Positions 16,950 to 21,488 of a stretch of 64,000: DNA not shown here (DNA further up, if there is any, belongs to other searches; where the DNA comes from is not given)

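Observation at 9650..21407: Promoter-to-terminator bounded five-gene module with two giant proteins and no recognisable family: candidate novel surface or contact-dependent system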

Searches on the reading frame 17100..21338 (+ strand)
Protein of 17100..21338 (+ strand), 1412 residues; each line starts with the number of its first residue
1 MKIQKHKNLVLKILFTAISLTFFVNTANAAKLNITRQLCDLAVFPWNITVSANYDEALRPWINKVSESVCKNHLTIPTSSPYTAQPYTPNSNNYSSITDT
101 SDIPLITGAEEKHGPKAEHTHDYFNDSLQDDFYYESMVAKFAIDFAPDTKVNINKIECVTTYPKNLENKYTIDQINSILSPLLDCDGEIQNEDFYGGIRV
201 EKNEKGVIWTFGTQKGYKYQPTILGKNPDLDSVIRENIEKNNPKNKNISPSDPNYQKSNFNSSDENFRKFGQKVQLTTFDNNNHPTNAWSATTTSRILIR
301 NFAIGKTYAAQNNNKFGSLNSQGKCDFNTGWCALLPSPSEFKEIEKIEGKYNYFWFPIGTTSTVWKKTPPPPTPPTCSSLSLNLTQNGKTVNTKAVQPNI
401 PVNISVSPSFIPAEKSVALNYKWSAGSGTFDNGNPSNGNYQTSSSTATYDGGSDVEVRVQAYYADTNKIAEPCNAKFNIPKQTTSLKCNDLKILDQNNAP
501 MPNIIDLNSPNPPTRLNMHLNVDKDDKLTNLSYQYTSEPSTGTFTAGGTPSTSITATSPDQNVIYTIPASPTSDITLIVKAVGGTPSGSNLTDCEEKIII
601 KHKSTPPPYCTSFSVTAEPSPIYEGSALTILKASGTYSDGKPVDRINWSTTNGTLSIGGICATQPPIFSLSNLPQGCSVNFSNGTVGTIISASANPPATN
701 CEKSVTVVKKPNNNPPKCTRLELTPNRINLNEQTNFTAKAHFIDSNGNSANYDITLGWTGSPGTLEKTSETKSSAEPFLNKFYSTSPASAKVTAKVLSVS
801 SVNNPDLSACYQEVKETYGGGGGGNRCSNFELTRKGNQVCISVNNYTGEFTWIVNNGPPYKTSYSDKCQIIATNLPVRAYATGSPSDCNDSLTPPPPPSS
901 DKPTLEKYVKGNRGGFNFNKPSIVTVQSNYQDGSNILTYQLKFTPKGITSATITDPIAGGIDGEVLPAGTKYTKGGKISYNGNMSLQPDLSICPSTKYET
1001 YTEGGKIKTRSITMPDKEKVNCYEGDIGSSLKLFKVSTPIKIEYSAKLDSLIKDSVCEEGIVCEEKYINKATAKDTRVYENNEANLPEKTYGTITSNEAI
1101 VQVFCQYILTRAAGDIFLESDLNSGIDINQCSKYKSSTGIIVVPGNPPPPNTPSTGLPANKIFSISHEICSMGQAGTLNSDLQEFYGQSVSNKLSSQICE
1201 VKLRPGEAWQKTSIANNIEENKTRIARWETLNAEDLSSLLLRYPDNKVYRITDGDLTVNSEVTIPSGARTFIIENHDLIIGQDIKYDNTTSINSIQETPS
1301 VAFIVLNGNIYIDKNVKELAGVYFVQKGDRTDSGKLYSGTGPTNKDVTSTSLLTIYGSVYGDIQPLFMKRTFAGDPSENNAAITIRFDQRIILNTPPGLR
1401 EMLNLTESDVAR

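Call 5: search_protein_families(library=pfam, proteins=[window:17100-21338:+], max_evalue=1)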
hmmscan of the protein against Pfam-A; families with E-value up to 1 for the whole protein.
window:17100-21338:+ (1412 aa): 2 families
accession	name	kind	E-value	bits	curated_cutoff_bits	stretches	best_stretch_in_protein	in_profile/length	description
PF02369.22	Big_1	-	0.1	13.2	34.9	1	721-797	4-81/93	Bacterial Ig-like domain (group 1)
PF20195.4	DUF6558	-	0.11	12.9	24.1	1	246-316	9-80/140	Phage tail protein N-terminal domain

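Call 7: search_protein_families(library=ncbifam, proteins=[window:17100-21338:+], max_evalue=1)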
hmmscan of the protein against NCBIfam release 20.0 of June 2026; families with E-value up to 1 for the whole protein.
window:17100-21338:+ (1412 aa): 0 families

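Call 8: search_protein_families(library=phrogs, proteins=[window:17100-21338:+], max_evalue=0.1)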
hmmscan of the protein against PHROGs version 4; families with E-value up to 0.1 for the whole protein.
window:17100-21338:+ (1412 aa): 0 families

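Call 11: find_homologous_proteins(query=window:17100-21338:+)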
Query window:17100-21338:+ (1412 aa): 6 proteins with E <= 0.001 among 8000 candidates.
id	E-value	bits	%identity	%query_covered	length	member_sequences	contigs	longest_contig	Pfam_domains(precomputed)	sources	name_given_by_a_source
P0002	0.0e+0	3230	100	100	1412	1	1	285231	-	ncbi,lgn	-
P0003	1.2e-213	731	35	72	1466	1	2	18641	-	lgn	-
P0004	6.9e-60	221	38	30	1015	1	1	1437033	-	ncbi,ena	-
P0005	6.5e-27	112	31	23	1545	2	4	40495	-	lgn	-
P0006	9.7e-10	55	24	30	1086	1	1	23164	-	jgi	jgi:hypothetical protein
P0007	4.7e-7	46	27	27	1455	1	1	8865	-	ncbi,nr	ncbi:hypothetical protein GF376_00460, partial [Candidatus Peregrinibacteria bacterium]|nr:hypotheti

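Call 12: find_encoding_contigs(protein=P0003, flank=10000, max_places=3)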
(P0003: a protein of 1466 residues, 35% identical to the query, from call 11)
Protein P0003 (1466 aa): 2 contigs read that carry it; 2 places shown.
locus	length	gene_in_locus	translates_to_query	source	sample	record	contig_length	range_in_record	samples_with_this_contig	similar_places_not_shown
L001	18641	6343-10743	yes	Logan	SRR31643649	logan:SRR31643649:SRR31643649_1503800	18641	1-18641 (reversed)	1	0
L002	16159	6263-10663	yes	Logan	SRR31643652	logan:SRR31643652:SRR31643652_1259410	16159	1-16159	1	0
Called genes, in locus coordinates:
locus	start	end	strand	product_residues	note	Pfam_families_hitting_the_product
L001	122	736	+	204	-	-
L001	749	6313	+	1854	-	-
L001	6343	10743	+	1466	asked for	-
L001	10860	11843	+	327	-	PF06144:DNA_pol3_delta, PF21694:DNA_pol3_delta_C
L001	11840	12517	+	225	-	PF00121:TIM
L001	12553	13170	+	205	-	PF02482:Ribosomal_S30AE, PF16321:Ribosom_S30AE_C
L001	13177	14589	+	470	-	PF04932:Wzy_C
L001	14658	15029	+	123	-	PF01687:Flavokinase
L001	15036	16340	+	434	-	PF08245:Mur_ligase_M, PF02875:Mur_ligase_C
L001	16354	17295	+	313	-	PF01509:TruB_N, PF16198:TruB_C_2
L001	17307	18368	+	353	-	PF00953:Glycos_transf_4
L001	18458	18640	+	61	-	?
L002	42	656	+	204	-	-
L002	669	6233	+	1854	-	-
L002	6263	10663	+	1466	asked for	-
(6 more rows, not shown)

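Call 13: find_encoding_contigs(protein=P0004, flank=10000, max_places=3)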
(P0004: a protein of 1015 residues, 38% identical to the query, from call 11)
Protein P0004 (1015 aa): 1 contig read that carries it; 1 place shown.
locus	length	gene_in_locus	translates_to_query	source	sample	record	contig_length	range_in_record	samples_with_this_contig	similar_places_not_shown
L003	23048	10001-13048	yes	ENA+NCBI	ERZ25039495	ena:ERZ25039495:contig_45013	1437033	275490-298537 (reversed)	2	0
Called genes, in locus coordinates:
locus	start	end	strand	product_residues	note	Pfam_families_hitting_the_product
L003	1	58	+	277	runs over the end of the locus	-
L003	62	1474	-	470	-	PF04932:Wzy_C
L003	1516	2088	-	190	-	PF02482:Ribosomal_S30AE, PF16321:Ribosom_S30AE_C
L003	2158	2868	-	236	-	PF00121:TIM, PF05690:ThiG (faint)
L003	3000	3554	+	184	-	-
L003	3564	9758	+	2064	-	-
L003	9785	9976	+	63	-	-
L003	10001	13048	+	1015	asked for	-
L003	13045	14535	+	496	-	-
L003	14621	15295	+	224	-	PF06144:DNA_pol3_delta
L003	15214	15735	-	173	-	-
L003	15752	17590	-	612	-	-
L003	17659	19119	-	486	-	PF01425:Amidase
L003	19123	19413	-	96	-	PF02686:GatC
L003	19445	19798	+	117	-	-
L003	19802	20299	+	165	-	PF01467:CTP_transf_like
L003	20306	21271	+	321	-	PF18075:FtsX_ECD, PF02687:FtsX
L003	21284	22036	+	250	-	PF11967:RecO_N, PF02565:RecO_C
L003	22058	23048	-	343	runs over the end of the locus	PF02824:TGS, PF28438:RelA_RIS, PF13291:ACT_4, PF01842:ACT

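Call 14: find_encoding_contigs(protein=P0005, flank=10000, max_places=3)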
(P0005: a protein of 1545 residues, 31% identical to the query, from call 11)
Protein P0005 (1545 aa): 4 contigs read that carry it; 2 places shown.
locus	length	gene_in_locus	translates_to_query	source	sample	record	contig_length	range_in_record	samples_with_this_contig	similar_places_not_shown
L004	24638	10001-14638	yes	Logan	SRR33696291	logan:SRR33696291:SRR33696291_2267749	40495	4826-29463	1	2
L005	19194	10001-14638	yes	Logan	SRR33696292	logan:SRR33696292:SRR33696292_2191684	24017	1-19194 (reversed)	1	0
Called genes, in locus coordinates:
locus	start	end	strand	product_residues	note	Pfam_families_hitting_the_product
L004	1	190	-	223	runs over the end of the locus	PF01509:TruB_N, PF16198:TruB_C_2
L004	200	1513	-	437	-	PF08245:Mur_ligase_M, PF02875:Mur_ligase_C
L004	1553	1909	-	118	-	PF01687:Flavokinase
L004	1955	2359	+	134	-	-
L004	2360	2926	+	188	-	-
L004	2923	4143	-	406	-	PF04932:Wzy_C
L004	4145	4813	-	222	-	PF00121:TIM, PF05690:ThiG (weak)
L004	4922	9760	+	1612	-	-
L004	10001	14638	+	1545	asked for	-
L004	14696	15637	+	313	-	PF06144:DNA_pol3_delta, PF21694:DNA_pol3_delta_C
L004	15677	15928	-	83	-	-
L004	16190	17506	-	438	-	PF03951:Gln-synt_N, PF00120:Gln-synt_C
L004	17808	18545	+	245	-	PF01978:TrmB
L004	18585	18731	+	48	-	-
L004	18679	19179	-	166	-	PF00078:RVT_1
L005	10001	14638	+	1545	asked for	-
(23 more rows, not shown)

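Call 31: search_solved_structures(query=A1, max_evalue=1)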
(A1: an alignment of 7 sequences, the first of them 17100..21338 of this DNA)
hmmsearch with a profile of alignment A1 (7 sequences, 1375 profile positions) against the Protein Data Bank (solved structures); distinct sequences matched with E-value up to 1: 0.

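Call 41: search_protein_families(library=pfam, proteins=[L003:3564-9758:+], max_evalue=0.01)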
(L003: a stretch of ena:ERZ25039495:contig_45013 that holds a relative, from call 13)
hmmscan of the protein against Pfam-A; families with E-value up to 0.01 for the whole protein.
L003:3564-9758:+ (2064 aa): 0 families

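Call 84: search_protein_families(library=padloc, proteins=[window:17100-21338:+], max_evalue=0.01)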
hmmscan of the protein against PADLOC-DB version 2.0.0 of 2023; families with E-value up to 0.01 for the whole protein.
window:17100-21338:+ (1412 aa): 0 families
